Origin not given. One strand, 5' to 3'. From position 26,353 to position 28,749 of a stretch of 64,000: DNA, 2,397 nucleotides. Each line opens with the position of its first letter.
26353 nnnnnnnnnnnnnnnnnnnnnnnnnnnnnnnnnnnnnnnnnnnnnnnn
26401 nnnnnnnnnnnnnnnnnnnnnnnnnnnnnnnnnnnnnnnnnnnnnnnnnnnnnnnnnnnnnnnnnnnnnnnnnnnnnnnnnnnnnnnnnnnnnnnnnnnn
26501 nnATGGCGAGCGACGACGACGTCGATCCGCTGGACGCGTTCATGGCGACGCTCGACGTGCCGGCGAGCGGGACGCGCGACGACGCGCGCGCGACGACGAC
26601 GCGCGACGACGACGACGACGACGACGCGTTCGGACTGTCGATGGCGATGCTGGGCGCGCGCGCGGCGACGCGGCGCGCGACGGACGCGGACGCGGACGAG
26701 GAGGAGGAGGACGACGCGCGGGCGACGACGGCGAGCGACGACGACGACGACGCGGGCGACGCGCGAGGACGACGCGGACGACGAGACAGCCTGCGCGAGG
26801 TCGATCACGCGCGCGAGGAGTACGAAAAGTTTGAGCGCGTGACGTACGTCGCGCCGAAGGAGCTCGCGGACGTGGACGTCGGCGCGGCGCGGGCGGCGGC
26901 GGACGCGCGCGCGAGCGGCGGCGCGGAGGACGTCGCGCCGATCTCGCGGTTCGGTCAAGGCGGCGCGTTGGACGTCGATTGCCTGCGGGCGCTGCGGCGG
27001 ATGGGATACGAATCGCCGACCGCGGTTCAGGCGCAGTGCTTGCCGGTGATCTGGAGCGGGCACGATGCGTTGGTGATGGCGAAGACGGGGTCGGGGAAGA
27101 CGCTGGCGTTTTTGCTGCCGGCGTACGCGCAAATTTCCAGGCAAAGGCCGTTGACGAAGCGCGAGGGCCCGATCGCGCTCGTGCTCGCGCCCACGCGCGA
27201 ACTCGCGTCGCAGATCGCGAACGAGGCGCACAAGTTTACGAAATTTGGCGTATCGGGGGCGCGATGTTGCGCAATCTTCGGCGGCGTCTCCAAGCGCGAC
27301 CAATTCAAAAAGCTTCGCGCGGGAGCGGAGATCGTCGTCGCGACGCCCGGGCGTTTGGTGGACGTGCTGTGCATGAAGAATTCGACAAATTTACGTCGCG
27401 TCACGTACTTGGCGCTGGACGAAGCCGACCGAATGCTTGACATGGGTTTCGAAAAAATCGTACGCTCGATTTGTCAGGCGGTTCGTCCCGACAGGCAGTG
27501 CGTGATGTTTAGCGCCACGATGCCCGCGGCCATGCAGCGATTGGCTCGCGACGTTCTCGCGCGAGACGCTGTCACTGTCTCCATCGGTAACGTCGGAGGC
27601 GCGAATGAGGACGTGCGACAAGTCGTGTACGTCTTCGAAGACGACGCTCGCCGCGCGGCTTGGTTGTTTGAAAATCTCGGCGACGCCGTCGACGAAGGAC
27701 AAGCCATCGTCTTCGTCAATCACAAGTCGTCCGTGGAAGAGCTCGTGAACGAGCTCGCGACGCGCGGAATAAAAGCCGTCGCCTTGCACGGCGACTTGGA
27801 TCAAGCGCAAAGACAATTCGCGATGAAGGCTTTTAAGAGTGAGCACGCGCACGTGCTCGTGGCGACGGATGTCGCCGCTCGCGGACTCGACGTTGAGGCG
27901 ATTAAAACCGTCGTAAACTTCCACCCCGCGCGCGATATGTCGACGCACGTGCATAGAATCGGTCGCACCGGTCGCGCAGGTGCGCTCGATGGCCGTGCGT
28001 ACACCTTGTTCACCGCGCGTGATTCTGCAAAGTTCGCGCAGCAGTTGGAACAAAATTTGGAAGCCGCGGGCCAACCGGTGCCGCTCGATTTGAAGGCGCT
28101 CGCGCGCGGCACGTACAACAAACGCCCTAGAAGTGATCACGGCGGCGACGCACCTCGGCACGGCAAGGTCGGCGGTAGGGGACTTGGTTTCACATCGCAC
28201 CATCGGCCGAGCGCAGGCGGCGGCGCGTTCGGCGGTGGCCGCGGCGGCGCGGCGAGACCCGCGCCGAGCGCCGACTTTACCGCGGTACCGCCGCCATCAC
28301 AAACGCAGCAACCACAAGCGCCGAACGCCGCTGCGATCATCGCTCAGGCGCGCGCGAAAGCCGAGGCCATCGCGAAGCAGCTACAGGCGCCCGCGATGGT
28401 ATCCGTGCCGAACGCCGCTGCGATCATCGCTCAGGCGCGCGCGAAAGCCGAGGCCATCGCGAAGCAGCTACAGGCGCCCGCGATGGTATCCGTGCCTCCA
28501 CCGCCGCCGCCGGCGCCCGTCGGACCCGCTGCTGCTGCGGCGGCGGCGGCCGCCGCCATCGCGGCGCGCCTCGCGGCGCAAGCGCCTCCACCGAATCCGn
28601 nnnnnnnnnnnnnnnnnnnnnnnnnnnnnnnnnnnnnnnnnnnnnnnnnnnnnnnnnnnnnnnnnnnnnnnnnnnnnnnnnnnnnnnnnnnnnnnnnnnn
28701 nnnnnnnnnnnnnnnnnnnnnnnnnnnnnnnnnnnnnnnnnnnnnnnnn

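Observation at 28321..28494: Perfect 87-bp in-frame tandem duplication inside the DDX42 C-terminal tail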

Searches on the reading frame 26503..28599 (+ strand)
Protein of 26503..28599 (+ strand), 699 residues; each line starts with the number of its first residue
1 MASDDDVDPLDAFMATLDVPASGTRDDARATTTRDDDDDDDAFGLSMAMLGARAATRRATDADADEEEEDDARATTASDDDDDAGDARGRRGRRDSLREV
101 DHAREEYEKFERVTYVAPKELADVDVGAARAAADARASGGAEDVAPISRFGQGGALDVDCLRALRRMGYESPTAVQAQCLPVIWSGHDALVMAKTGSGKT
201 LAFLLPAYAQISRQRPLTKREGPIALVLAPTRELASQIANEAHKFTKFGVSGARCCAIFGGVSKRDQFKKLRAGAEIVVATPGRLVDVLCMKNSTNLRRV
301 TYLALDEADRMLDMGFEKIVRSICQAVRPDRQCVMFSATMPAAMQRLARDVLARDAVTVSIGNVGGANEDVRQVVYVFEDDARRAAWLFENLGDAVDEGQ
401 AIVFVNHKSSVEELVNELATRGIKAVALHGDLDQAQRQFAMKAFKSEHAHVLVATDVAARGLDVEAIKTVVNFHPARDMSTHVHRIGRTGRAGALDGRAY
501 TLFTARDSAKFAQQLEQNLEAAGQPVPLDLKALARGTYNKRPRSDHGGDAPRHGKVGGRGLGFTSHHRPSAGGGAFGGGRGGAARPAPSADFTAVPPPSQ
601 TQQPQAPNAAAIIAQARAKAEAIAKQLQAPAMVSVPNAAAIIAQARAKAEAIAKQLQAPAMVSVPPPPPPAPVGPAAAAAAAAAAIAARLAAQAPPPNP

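Call 7: search_protein_families(library=pfam, proteins=[window:26503-28599:+], max_evalue=0.01)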
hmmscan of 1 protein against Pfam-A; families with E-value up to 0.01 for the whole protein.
window:26503-28599:+ (699 aa): 4 families
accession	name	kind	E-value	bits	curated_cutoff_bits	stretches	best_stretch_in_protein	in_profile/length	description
PF00270.35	DEAD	-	3.7e-51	173.6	26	1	173-346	1-166/167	DEAD/DEAH box helicase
PF00271.37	Helicase_C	-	5.4e-29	101.1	23.5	1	394-493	11-110/110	Helicase conserved C-terminal domain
PF04851.21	ResIII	-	2.3e-06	28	22.5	1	188-340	25-162/164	Type III restriction enzyme, res subunit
PF22590.2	Cas3-like_C_2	-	0.0046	17.7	27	1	399-491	3-103/106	CRISPR-associated nuclease/helicase Cas3, C-terminal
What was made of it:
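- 26503..28602 (+): Intronless CDS (699 aa plus stop) of the DDX42/RH24-type DEAD-box helicase that contains the repeat. Pfam DEAD 3.7e-51 and Helicase_C 5.4e-29 (call 7).
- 27019..27540 (+): DEAD domain (aa 173-346). Pfam PF00270 (call 7).
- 27682..27981 (+): Helicase_C domain (aa 394-493). Pfam PF00271 (call 7).
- On DDX42/RH24 subfamily of DEAD-box helicases: PF00270 at 3.7e-51 and PF00271 at 5.4e-29 (call 7).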

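Call 8: find_homologous_proteins(query=window:26503-28599:+, max_evalue=1e-20)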
Query window:26503-28599:+ (699 aa): 7998 proteins with E <= 1e-20 among 8000 candidates; the best 120 are listed.
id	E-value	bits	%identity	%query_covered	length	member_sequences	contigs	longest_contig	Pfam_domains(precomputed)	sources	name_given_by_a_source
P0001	0.0e+0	1503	99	100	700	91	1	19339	PF00270.36,PF00271.38,PF04851.22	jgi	-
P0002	0.0e+0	1208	81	95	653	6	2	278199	PF00270.36,PF00271.38,PF04851.22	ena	-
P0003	0.0e+0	1200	80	95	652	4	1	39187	PF00270.36,PF00271.38,PF04851.22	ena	-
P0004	2.8e-232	791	58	93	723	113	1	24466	PF00270.36,PF00271.38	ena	-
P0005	2.9e-232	791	60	93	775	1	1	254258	PF00270.36,PF00271.38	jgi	-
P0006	6.0e-232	790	59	94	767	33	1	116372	PF00270.36,PF00271.38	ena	-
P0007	1.6e-230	785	62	81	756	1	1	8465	PF00270.36,PF00271.38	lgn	-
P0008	1.3e-224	766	65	78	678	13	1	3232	PF00270.36,PF00271.38,PF04851.22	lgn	-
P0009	1.1e-216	740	57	93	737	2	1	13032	PF00270.36,PF00271.38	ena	-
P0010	1.1e-216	740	57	93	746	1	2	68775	PF00270.36,PF00271.38,PF04851.22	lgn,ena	-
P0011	5.0e-215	734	57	93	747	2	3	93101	PF00270.36,PF00271.38,PF04851.22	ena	-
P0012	3.2e-214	731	57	93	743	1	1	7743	PF00270.36,PF00271.38,PF04851.22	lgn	-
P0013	1.2e-213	730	57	93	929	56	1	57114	PF00270.36,PF00271.38,PF04851.22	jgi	-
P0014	6.9e-213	727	56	93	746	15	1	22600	PF00270.36,PF00271.38,PF04851.22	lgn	-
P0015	3.0e-212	725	62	78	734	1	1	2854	PF00270.36,PF00271.38,PF04851.22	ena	-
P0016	2.4e-201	689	58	85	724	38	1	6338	PF00270.36,PF00271.38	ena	-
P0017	8.1e-197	674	55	92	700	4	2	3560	PF00270.36,PF28082.1,PF00271.38,PF04851.22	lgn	-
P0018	6.0e-174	598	40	63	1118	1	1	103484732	PF00270.36,PF00271.38,PF04851.22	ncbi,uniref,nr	ncbi:unnamed protein product [Brassicogethes aeneus]|uniref:RNA helicase n=1 Tax=Brassicogethes aene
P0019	9.3e-137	475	45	55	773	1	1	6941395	PF00270.36,PF13604.13,PF00271.38,PF04851.22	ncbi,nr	ncbi:DEAD/DEAH box helicase domain-containing protein [Phthorimaea operculella]|nr:DEAD/DEAH box hel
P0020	1.9e-135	471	46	76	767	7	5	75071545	PF00270.36,PF00271.38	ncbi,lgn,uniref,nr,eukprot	ncbi:DEAD-box ATP-dependent RNA helicase 24 [Brachypodium distachyon]|uniref:RNA helicase n=1 Tax=Br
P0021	2.0e-135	471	46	76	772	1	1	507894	PF00270.36,PF00271.38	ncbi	ncbi:hypothetical protein SLA2020_166380 [Shorea laevis]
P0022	8.3e-135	469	46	76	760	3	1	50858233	PF00270.36,PF00271.38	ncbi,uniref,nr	ncbi:DEAD-box ATP-dependent RNA helicase 24 [Corylus avellana]|uniref:DEAD-box ATP-dependent RNA hel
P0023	1.9e-134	468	50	68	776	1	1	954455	PF00270.36,PF00271.38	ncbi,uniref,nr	ncbi:hypothetical protein Cgig2_000744 [Carnegiea gigantea]|uniref:RNA helicase n=1 Tax=Carnegiea gi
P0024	2.0e-134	468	46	76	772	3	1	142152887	PF00270.36,PF00271.38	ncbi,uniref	ncbi:hypothetical protein RIF29_24808 [Crotalaria pallida]|uniref:RNA helicase n=1 Tax=Crotalaria pa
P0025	3.2e-134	467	47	76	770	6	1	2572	PF00270.36,PF00271.38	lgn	-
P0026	9.9e-134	465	49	68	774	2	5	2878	PF00270.36,PF00271.38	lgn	-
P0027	1.4e-133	465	45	80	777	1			PF00270.36,PF00271.38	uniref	uniref:RNA helicase n=1 Tax=Kalanchoe fedtschenkoi TaxID=63787 RepID=A0A7N0VHD9_KALFE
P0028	1.5e-133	465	46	76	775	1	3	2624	PF00270.36,PF00271.38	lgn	-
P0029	2.2e-133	464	46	76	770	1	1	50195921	PF00270.36,PF00271.38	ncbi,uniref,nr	ncbi:DEAD-box ATP-dependent RNA helicase 24 [Phragmites australis]|uniref:DEAD-box ATP-dependent RNA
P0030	2.3e-133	464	46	76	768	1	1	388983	PF00270.36,PF00271.38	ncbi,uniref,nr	ncbi:hypothetical protein CRG98_031464 [Punica granatum]|uniref:RNA helicase n=1 Tax=Punica granatum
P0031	2.4e-133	464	46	76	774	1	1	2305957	PF00270.36,PF00271.38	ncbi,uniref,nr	ncbi:PREDICTED: DEAD-box ATP-dependent RNA helicase 24 [Tarenaya hassleriana]|uniref:DEAD-box ATP-de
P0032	2.6e-133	464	46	76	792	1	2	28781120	PF00270.36,PF00271.38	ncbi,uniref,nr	ncbi:DEAD-box ATP-dependent RNA helicase 24 [Punica granatum]|uniref:RNA helicase n=1 Tax=Punica gra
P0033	2.8e-133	464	49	69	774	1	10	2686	PF00270.36,PF00271.38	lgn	-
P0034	3.2e-133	464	45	82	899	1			PF00270.36,PF00271.38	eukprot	eukprot:evm.model.scf_1154EXC.1 EVM.evm.TU.scf_1154EXC.1 scf_1154EXC:4363-16719(-)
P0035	5.2e-133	463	47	76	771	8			PF00270.36,PF00271.38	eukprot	eukprot:TRINITY_DN26671_c0_g1_i1.p1 TRINITY_DN26671_c0_g1~~TRINITY_DN26671_c0_g1_i1.p1 ORF type:comp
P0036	6.4e-133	463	46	76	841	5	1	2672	PF00270.36,PF00271.38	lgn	-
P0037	6.5e-133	463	45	76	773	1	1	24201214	PF00270.36,PF00271.38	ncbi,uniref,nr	ncbi:hypothetical protein L6164_034791 [Bauhinia variegata]|uniref:Uncharacterized protein n=1 Tax=B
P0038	1.7e-132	461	45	76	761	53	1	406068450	PF00270.36,PF00271.38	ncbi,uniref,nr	ncbi:DEAD-box ATP-dependent RNA helicase 24 [Lolium perenne]|uniref:DEAD-box ATP-dependent RNA helic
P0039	5.7e-132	460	46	76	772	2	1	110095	PF00270.36,PF00271.38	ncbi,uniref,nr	ncbi:hypothetical protein CCACVL1_22119 [Corchorus capsularis]|uniref:RNA helicase n=1 Tax=Corchorus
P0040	6.2e-132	460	46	76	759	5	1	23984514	PF00270.36,PF00271.38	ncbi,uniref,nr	ncbi:RNA helicase protein [Dioscorea alata]|uniref:RNA helicase protein n=2 Tax=Dioscorea alata TaxI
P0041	6.5e-132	459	45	76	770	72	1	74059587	PF00270.36,PF00271.38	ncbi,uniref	ncbi:unnamed protein product [Urochloa decumbens]|uniref:RNA helicase n=1 Tax=Urochloa decumbens Tax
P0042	8.6e-132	459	45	76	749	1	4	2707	PF00270.36,PF00271.38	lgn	-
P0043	8.8e-132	459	46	76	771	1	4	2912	PF00270.36,PF00271.38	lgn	-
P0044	1.5e-131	458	46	76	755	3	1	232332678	PF00270.36,PF00271.38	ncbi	ncbi:unnamed protein product [Victoria cruziana]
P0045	1.7e-131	458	45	76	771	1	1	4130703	PF00270.36,PF00271.38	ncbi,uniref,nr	ncbi:PREDICTED: DEAD-box ATP-dependent RNA helicase 24 [Nelumbo nucifera]|uniref:RNA helicase n=1 Ta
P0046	2.1e-131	458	49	68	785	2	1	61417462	PF00270.36,PF00271.38,PF04851.22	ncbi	ncbi:hypothetical protein vseg_016908 [Gypsophila vaccaria]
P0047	3.4e-131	457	46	76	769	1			PF00270.36,PF00271.38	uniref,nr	uniref:RNA helicase n=1 Tax=Elaeis guineensis var. tenera TaxID=51953 RepID=A0A6I9SER0_ELAGV|nr:DEAD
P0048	4.7e-131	457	45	76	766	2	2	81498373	PF00270.36,PF00271.38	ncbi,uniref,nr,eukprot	ncbi:hypothetical protein BDA96_01G420100 [Sorghum bicolor]|uniref:RNA helicase n=3 Tax=Sorghum bico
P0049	7.4e-131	456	46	76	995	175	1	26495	PF00270.36,PF00271.38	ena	-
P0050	1.2e-130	455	46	76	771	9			PF00270.36,PF00271.38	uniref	uniref:RNA helicase n=1 Tax=Oryza punctata TaxID=4537 RepID=A0A0E0KCU3_ORYPU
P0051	1.8e-130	455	45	75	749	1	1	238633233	PF00270.36,PF00271.38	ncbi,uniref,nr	ncbi:unnamed protein product [Lactuca saligna]|uniref:RNA helicase n=1 Tax=Lactuca saligna TaxID=759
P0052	1.8e-130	455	45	75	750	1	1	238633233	PF00270.36,PF00271.38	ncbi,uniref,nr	ncbi:unnamed protein product [Lactuca saligna]|uniref:RNA helicase n=1 Tax=Lactuca saligna TaxID=759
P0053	1.8e-130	455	49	68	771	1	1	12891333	PF00270.36,PF00271.38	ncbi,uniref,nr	ncbi:DEAD-box ATP-dependent RNA helicase 24-like [Phoenix dactylifera]|uniref:RNA helicase n=1 Tax=P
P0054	2.0e-130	455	44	76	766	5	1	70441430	PF00270.36,PF00271.38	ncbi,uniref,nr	ncbi:DEAD-box ATP-dependent RNA helicase 24 isoform X1 [Cynara cardunculus var. scolymus]|uniref:RNA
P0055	2.0e-130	455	46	76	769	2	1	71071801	PF00270.36,PF00271.38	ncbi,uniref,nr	ncbi:hypothetical protein E2562_036292 [Oryza meyeriana var. granulata]|uniref:RNA helicase n=1 Tax=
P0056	3.0e-130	454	49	68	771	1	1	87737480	PF00270.36,PF00271.38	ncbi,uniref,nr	ncbi:DEAD-box ATP-dependent RNA helicase 24 [Canna indica]|uniref:RNA helicase n=1 Tax=Canna indica 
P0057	4.4e-130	453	45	76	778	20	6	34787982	PF00270.36,PF00271.38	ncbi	ncbi:hypothetical protein ACFX13_026344 [Malus domestica]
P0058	4.5e-130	453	45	76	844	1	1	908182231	PF00270.36,PF00271.38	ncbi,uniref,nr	ncbi:hypothetical protein KI387_020774 [Taxus chinensis]|uniref:RNA helicase n=1 Tax=Taxus chinensis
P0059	5.0e-130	453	45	76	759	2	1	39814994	PF00270.36,PF00271.38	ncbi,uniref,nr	ncbi:DEAD-box ATP-dependent RNA helicase 24 [Iris pallida]|uniref:RNA helicase n=1 Tax=Iris pallida 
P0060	6.9e-130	453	46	76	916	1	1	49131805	PF00270.36,PF00271.38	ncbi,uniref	ncbi:hypothetical protein R1sor_015040 [Riccia sorocarpa]|uniref:RNA helicase n=1 Tax=Riccia sorocar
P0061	7.1e-130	453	46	76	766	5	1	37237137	PF00270.36,PF00271.38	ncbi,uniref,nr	ncbi:hypothetical protein SASPL_119976 [Salvia splendens]|uniref:RNA helicase n=1 Tax=Salvia splende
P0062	7.5e-130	453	45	76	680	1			PF00270.36,PF00271.38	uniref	uniref:RNA helicase n=1 Tax=Aegilops tauschii subsp. strangulata TaxID=200361 RepID=A0A453I8J6_AEGTS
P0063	8.6e-130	452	45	76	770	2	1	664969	PF00270.36,PF00271.38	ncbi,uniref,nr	ncbi:hypothetical protein RJ639_033582 [Escallonia herrerae]|uniref:RNA helicase n=1 Tax=Escallonia 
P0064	8.7e-130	452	45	76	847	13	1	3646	PF00270.36,PF00271.38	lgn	-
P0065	1.2e-129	452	45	75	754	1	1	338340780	PF00270.36,PF00271.38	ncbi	ncbi:hypothetical protein Lser_V15G41442 [Lactuca serriola]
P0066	1.3e-129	452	45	75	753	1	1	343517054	PF00270.36,PF00271.38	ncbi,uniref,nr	ncbi:DEAD-box ATP-dependent RNA helicase 24 isoform X2 [Lactuca sativa]|uniref:DEAD-box ATP-dependen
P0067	1.3e-129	452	45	75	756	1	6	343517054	PF00270.36,PF00271.38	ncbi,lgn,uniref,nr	ncbi:DEAD-box ATP-dependent RNA helicase 24 isoform X1 [Lactuca sativa]|uniref:RNA helicase n=1 Tax=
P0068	1.7e-129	452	45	78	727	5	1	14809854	PF00270.36,PF00271.38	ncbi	ncbi:P-loop containing nucleoside triphosphate hydrolases superfamily protein isoform X2 [Carex rost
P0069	1.7e-129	451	47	69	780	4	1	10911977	PF00270.36,PF00271.38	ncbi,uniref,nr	ncbi:DEAD-box ATP-dependent RNA helicase 24 isoform X2 [Ananas comosus]|uniref:RNA helicase n=1 Tax=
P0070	1.8e-129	451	45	78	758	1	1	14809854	PF00270.36,PF00271.38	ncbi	ncbi:P-loop containing nucleoside triphosphate hydrolases superfamily protein isoform X1 [Carex rost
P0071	2.5e-129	451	45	80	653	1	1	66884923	PF00270.36,PF00271.38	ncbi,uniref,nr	ncbi:putative DEAD-box ATP-dependent RNA helicase family protein [Panicum miliaceum]|uniref:RNA heli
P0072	2.8e-129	451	47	76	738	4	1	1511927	PF00270.36,PF00271.38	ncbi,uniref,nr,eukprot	ncbi:DEAD-box ATP-dependent RNA helicase 24 [Selaginella moellendorffii]|uniref:DEAD-box ATP-depende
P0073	2.8e-129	451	47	76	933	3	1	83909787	PF00270.36,PF00271.38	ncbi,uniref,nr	ncbi:hypothetical protein O6H91_02G049400 [Diphasiastrum complanatum]|uniref:Uncharacterized protein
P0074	3.3e-129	451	46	76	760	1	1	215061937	PF00270.36,PF00271.38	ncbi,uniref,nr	ncbi:hypothetical protein LUZ61_003456 [Rhynchospora tenuis]|uniref:RNA helicase n=1 Tax=Rhynchospor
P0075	3.6e-129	450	46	76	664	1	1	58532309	PF00270.36,PF00271.38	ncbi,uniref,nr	ncbi:DEAD-box ATP-dependent RNA helicase 24 isoform X2 [Salvia miltiorrhiza]|uniref:DEAD-box ATP-dep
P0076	6.2e-129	450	43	82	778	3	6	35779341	PF00270.36,PF00271.38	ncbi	ncbi:hypothetical protein PS1_026104 [Malus domestica]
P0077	6.4e-129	450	47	76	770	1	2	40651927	PF00270.36,PF00271.38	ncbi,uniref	ncbi:DEAD-box ATP-dependent RNA helicase 24-like [Musa acuminata AAA Group]|uniref:DEAD-box ATP-depe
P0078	6.6e-129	450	46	76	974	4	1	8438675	PF00270.36,PF00271.38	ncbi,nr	ncbi:hypothetical protein Mapa_002350 [Marchantia paleacea]|nr:hypothetical protein Mapa_002350 [Mar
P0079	7.1e-129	449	45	75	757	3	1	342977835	PF00270.36,PF00271.38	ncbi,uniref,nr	ncbi:unnamed protein product [Lactuca virosa]|uniref:RNA helicase n=1 Tax=Lactuca virosa TaxID=75947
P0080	7.2e-129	449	44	78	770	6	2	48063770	PF00270.36,PF00271.38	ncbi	ncbi:unnamed protein product [Rhodiola kirilowii]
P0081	8.3e-129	449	45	76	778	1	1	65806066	PF00270.36,PF00271.38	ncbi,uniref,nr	ncbi:DEAD-box ATP-dependent RNA helicase 24-like [Telopea speciosissima]|uniref:DEAD-box ATP-depende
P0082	8.6e-129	449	45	77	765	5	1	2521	PF00270.36,PF00271.38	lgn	-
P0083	1.4e-128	448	48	67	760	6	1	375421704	PF00270.36,PF00271.38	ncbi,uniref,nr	ncbi:DEAD-box ATP-dependent RNA helicase-like protein [Rhynchospora pubera]|uniref:RNA helicase n=1 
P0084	1.4e-128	448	47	76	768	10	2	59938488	PF00270.36,PF00271.38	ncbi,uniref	ncbi:DEAD-box ATP-dependent RNA helicase 24 [Musa acuminata AAA Group]|uniref:DEAD-box ATP-dependent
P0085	2.1e-128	448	48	68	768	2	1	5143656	PF00270.36,PF00271.38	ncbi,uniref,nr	ncbi:hypothetical protein AMTR_s00045p00182070 [Amborella trichopoda]|uniref:RNA helicase n=1 Tax=Am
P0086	3.3e-128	447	46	76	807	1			PF00270.36,PF00271.38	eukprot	eukprot:c28591_g1_i1 orf=474-2897(-)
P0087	4.3e-128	447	46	76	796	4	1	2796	PF00270.36,PF00271.38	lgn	-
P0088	9.1e-128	446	45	76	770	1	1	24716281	PF00270.36,PF00271.38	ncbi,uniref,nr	ncbi:DEAD-box ATP-dependent RNA helicase 24 [Argentina anserina]|uniref:DEAD-box ATP-dependent RNA h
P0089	9.5e-128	446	46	76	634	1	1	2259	PF00270.36,PF00271.38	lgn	-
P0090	1.8e-127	445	45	76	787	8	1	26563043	PF00270.36,PF00271.38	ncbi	ncbi:hypothetical protein ACLB2K_007342 [Fragaria x ananassa]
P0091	2.0e-127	445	45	76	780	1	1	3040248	PF00270.36,PF00271.38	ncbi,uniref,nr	ncbi:hypothetical protein AQUCO_03100010v1 [Aquilegia coerulea]|uniref:RNA helicase n=1 Tax=Aquilegi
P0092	2.4e-127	444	45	76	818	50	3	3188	PF00270.36,PF00271.38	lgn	-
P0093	2.8e-127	444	45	74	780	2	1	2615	PF00270.36,PF00271.38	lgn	-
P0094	3.1e-127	444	45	76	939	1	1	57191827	PF00270.36,PF00271.38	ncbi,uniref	ncbi:hypothetical protein R1flu_015473 [Riccia fluitans]|uniref:RNA helicase n=1 Tax=Riccia fluitans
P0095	3.3e-127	444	45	76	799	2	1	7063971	PF00270.36,PF00271.38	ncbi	ncbi:unnamed protein product [Calypogeia fissa]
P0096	4.3e-127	444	46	75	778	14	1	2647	PF00270.36,PF00271.38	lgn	-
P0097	1.1e-126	442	44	76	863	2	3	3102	PF00270.36,PF00271.38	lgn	-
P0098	1.4e-126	442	48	66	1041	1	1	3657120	PF00270.36,PF00271.38,PF04851.22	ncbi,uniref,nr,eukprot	ncbi:DEAD-box ATP-dependent RNA helicase 24 [Chlorella sorokiniana]|uniref:RNA helicase n=1 Tax=Chlo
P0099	1.8e-126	442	45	76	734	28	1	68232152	PF00270.36,PF00271.38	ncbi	ncbi:unnamed protein product [Brassica oleracea var. botrytis]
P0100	2.1e-126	441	45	76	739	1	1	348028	PF00270.36,PF00271.38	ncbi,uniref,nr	ncbi:DEAD-box ATP-dependent RNA helicase 24 [Hibiscus syriacus]|uniref:RNA helicase n=1 Tax=Hibiscus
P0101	2.6e-126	441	43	78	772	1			PF00270.36,PF00271.38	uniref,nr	uniref:DEAD-box ATP-dependent RNA helicase 24 n=1 Tax=Erigeron canadensis TaxID=72917 RepID=UPI001CB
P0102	2.8e-126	441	45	76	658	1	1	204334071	PF00270.36,PF00271.38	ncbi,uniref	ncbi:DEAD-box ATP-dependent RNA helicase 24 isoform X2 [Henckelia pumila]|uniref:DEAD-box ATP-depend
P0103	3.1e-126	441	45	76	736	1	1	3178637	PF00270.36,PF00271.38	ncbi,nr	ncbi:DEAD-box ATP-dependent RNA helicase 24 [Hirschfeldia incana]|nr:DEAD-box ATP-dependent RNA heli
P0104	3.2e-126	441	45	75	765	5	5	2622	PF00270.36,PF00271.38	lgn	-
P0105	3.3e-126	441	44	76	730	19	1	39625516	PF00270.36,PF00271.38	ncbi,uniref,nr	ncbi:unnamed protein product [Brassica rapa]|uniref:RNA helicase n=1 Tax=Brassica campestris TaxID=3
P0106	4.4e-126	440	43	76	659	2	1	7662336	PF00270.36,PF00271.38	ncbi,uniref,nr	ncbi:DEAD-box ATP-dependent RNA helicase 24-like isoform X2 [Hibiscus syriacus]|uniref:DEAD-box ATP-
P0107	3.0e-125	437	46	75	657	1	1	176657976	PF00270.36,PF00271.38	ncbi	ncbi:hypothetical protein ACSBR1_021920 [Camellia fascicularis]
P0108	1.1e-124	436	45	76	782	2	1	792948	PF00270.36,PF00271.38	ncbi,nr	ncbi:hypothetical protein L7F22_028512 [Adiantum nelumboides]|nr:hypothetical protein [Adiantum nelu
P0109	5.8e-124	433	44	77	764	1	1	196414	PF00270.36,PF00271.38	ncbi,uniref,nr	ncbi:DEAD-box ATP-dependent RNA helicase 24 [Phalaenopsis equestris]|uniref:DEAD-box ATP-dependent R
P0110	7.4e-124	433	48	63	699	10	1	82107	PF00270.36,PF00271.38,PF04851.22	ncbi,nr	ncbi:hypothetical protein RMCBS344292_05633 [Rhizopus microsporus]|nr:hypothetical protein RMCBS3442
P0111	3.5e-123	431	51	64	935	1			PF00270.36,PF00271.38,PF04851.22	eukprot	eukprot:jgi/Chlat1/823/Chrsp104S01178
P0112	4.8e-123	430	44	76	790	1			PF00270.36,PF00271.38,PF04851.22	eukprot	eukprot:jgi/Mesvir1/19274/Mv10354-RA.1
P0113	8.7e-123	429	53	59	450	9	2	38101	PF00270.36,PF00271.38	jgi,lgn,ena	-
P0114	2.2e-122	428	44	76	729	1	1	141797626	PF00270.36,PF00271.38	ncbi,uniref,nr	ncbi:unnamed protein product [Miscanthus lutarioriparius]|uniref:RNA helicase n=1 Tax=Miscanthus lut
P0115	2.6e-122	428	45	73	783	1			PF00270.36,PF00271.38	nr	nr:DEAD-box ATP-dependent RNA helicase 24 [Ipomoea batatas]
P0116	5.3e-122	427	50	62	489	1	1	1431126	PF00270.36,PF00271.38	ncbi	ncbi:predicted protein, partial [Micromonas commoda]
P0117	7.7e-122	426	50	62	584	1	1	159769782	PF00270.36,PF00271.38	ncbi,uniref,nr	ncbi:Putative DEAD-box ATP-dependent RNA helicase family protein [Zea mays]|uniref:RNA helicase n=1 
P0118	9.3e-122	426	47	74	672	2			PF00270.36,PF00271.38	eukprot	eukprot:SM000379S14411 [mRNA] locus=s379:21663:24756:- [translate_table: standard]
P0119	3.4e-121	424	41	76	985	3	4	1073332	PF00270.36,PF00271.38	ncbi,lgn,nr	ncbi:hypothetical protein Ndes2526B_g01740 [Nannochloris sp. 'desiccata']|nr:hypothetical protein KS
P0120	4.0e-121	424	43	75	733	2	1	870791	PF00270.36,PF00271.38,PF04851.22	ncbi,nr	ncbi:MAG: hypothetical protein J3R72DRAFT_418103 [Linnemannia gamsii]|nr:MAG: hypothetical protein J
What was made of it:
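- On DDX42/RH24 subfamily of DEAD-box helicases: All top named hits are RH24 (call 8).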
